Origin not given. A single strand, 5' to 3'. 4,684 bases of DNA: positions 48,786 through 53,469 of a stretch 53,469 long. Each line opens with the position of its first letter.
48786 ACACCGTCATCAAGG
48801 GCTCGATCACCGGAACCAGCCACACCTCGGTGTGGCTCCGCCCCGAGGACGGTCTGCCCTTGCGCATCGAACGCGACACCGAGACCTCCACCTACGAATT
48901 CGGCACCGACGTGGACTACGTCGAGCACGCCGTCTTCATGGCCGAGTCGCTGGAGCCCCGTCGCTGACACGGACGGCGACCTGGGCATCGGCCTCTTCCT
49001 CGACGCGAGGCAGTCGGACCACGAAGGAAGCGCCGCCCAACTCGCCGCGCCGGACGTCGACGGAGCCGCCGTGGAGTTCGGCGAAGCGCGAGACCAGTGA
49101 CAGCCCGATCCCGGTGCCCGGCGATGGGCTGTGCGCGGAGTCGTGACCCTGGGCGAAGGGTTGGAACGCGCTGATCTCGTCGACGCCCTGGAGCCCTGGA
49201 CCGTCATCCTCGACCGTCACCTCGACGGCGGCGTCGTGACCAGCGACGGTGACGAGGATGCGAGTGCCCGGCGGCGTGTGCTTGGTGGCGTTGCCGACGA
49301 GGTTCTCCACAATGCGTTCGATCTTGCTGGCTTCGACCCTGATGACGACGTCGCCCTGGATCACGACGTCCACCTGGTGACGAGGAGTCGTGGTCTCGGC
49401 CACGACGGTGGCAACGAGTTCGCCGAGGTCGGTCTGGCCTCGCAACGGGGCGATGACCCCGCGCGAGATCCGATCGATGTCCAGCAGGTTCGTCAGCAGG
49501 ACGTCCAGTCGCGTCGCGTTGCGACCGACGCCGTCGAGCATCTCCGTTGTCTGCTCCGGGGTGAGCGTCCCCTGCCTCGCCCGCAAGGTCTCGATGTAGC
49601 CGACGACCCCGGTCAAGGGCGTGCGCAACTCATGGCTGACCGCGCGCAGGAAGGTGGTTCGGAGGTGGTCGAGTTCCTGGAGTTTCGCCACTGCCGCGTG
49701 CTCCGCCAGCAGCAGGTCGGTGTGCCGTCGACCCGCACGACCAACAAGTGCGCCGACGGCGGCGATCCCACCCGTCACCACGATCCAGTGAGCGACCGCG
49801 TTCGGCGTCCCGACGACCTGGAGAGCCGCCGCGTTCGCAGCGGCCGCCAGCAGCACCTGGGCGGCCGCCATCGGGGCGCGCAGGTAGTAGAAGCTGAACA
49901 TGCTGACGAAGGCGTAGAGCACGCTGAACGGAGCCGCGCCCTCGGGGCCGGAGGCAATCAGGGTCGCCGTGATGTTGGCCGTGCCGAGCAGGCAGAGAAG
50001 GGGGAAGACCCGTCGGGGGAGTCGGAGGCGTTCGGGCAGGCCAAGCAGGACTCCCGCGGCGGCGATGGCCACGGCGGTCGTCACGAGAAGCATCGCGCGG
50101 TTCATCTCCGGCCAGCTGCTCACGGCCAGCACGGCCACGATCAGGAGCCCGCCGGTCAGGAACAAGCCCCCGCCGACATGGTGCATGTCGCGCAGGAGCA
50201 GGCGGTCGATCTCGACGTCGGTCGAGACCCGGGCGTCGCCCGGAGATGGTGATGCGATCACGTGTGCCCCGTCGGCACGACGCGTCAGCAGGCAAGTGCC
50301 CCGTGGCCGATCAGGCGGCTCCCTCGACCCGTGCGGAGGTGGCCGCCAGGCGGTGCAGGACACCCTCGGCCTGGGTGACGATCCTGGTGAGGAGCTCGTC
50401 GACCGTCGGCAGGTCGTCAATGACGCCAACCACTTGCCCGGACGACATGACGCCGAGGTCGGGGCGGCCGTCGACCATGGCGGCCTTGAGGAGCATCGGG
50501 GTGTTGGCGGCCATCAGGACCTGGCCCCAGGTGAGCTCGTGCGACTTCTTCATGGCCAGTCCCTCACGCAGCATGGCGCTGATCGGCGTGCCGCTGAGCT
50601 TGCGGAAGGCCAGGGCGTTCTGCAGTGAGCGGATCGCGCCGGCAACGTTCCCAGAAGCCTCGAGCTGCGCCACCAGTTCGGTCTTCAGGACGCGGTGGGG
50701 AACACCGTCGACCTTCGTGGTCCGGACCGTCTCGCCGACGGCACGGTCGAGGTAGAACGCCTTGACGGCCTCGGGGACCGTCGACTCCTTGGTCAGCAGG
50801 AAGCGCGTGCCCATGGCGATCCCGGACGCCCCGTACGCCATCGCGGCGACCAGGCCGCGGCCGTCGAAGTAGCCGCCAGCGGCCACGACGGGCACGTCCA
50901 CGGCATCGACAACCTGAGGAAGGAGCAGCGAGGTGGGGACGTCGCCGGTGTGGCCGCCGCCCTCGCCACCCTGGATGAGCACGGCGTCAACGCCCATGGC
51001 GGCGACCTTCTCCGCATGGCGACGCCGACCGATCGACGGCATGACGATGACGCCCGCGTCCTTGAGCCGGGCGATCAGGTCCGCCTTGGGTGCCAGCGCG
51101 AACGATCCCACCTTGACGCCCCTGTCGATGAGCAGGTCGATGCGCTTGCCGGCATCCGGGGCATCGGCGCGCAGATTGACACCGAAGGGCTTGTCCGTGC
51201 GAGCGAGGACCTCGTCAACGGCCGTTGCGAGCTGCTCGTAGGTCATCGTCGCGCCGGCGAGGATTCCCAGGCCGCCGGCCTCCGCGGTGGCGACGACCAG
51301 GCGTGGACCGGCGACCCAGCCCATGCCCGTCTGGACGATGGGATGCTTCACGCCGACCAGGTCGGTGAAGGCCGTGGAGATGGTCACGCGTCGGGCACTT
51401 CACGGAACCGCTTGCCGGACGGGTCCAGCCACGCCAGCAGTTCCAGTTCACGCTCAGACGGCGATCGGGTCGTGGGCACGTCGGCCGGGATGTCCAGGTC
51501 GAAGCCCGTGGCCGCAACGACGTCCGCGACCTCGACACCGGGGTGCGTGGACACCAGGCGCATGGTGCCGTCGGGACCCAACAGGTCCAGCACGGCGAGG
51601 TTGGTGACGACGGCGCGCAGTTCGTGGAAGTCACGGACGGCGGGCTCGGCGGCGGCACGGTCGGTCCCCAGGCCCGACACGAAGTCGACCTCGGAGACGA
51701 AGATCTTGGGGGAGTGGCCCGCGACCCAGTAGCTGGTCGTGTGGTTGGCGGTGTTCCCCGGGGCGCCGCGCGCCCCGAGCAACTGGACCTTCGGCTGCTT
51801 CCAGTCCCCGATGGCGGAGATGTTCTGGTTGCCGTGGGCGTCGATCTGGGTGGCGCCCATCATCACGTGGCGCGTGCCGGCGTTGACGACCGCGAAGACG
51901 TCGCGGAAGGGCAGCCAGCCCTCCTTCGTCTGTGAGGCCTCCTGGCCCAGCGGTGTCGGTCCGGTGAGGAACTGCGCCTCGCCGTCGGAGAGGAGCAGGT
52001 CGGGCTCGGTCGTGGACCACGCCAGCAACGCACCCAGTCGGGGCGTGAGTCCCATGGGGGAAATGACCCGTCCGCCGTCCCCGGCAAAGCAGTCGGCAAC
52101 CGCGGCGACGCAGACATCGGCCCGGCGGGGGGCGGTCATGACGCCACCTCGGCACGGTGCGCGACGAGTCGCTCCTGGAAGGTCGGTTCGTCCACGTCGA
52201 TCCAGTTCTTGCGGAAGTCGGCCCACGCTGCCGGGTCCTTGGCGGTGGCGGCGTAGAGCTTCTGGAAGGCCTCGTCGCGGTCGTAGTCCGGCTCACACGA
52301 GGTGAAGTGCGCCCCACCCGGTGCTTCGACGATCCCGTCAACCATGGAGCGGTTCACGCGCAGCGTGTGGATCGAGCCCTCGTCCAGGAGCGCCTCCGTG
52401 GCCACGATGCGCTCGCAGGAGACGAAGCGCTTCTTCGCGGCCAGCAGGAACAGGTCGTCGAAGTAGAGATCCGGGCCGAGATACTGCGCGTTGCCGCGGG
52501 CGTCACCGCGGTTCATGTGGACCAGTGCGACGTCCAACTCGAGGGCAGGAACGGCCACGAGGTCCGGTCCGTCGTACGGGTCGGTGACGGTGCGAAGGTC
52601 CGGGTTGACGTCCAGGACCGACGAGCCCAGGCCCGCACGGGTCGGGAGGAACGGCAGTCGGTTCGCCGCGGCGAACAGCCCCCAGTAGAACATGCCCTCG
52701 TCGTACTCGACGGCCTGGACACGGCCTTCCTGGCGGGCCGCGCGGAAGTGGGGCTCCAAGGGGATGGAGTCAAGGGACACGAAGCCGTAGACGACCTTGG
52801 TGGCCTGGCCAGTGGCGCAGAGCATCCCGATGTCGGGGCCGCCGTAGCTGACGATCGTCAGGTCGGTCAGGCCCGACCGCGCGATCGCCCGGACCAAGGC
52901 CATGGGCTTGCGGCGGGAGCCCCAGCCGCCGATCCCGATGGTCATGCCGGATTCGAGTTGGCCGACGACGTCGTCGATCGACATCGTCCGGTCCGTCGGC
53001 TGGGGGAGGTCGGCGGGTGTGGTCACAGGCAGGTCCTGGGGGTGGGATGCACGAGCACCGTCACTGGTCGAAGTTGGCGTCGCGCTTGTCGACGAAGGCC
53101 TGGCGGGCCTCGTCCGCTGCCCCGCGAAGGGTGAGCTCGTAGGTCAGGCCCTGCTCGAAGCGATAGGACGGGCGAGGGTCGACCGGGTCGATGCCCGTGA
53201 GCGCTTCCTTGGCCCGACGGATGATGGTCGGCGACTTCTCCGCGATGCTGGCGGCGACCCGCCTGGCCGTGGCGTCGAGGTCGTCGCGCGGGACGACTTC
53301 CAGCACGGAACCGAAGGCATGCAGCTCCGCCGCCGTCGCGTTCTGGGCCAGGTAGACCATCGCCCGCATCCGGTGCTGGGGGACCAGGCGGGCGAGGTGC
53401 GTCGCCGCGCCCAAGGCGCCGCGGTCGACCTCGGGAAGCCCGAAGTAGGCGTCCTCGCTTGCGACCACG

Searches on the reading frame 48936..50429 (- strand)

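Call 37: search_protein_families(library=pfam, proteins=[window:48936-50429:-], max_evalue=0.01)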
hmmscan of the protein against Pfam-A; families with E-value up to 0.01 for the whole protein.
window:48936-50429:- (497 aa): 3 families
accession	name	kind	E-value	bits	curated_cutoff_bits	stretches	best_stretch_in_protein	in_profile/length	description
PF02518.31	HATPase_c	-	2.1e-23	83.3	26.4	1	368-475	4-109/111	Histidine kinase-, DNA gyrase B-, and HSP90-like ATPase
PF00512.31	HisKA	-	9e-15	54.9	26.9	1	257-323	2-65/66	His Kinase A (phospho-acceptor) domain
PF13581.12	HATPase_c_2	-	0.0037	17.7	27.4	0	369-451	31-110/127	Histidine kinase-like ATPase domain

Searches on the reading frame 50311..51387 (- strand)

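Call 37: search_protein_families(library=pfam, proteins=[window:50311-51387:-], max_evalue=0.01)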
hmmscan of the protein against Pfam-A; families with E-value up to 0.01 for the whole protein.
window:50311-51387:- (358 aa): 3 families
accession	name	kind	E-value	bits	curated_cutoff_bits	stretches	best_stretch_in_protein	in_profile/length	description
PF03060.21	NMO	-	3.2e-78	263.9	28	2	81-337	104-329/331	Nitronate monooxygenase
PF00478.31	IMPDH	-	1.2e-10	41.3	25.6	1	2-203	22-246/345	IMP dehydrogenase / GMP reductase domain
PF01070.24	FMN_dh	-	0.00013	21.6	24.9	1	114-197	221-306/350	FMN-dependent dehydrogenase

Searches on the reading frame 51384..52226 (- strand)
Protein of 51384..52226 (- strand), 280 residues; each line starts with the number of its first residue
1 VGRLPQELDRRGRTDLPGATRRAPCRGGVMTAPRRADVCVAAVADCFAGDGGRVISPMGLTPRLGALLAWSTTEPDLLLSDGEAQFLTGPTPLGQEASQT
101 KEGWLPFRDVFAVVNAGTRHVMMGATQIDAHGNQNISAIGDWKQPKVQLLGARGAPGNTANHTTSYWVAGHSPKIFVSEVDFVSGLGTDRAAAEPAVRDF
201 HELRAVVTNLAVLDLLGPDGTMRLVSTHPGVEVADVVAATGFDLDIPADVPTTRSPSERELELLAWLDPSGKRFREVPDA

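Call 37: search_protein_families(library=pfam, proteins=[window:51384-52226:-], max_evalue=0.01)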
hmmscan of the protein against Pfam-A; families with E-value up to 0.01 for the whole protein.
window:51384-52226:- (280 aa): 1 family
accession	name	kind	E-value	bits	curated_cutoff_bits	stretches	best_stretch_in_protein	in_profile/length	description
PF01144.29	CoA_trans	-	8.3e-05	22.5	23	1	118-238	99-216/217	Coenzyme A transferase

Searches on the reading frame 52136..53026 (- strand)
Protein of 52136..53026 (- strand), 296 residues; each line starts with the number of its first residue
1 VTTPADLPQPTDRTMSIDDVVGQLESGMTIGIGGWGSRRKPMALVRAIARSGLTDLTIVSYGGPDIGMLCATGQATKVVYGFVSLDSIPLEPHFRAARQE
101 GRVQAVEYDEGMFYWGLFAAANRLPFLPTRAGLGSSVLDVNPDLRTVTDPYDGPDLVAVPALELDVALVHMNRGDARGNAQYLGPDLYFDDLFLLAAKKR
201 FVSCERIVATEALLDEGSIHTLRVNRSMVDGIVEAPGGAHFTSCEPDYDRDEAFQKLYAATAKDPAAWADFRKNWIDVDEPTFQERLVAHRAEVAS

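Call 37: search_protein_families(library=pfam, proteins=[window:52136-53026:-], max_evalue=0.01)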
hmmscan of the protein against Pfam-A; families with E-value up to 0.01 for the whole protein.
window:52136-53026:- (296 aa): 1 family
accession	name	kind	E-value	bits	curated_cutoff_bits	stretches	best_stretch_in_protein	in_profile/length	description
PF01144.29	CoA_trans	-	1.6e-32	113.1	23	1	15-234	2-216/217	Coenzyme A transferase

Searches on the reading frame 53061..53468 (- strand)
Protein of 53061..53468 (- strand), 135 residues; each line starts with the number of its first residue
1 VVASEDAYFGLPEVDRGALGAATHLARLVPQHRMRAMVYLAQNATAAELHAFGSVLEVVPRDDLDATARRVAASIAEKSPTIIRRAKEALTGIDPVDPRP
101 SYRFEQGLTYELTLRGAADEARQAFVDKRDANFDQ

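Call 58: search_protein_families(library=pfam, proteins=[window:53061-53468:-], max_evalue=0.01)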
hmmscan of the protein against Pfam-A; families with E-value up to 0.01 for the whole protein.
window:53061-53468:- (135 aa): 1 family
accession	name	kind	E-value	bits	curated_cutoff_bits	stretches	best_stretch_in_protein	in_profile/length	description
PF00378.25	ECH_1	-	1.4e-16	61.1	27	1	2-135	114-250/251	Enoyl-CoA hydratase/isomerase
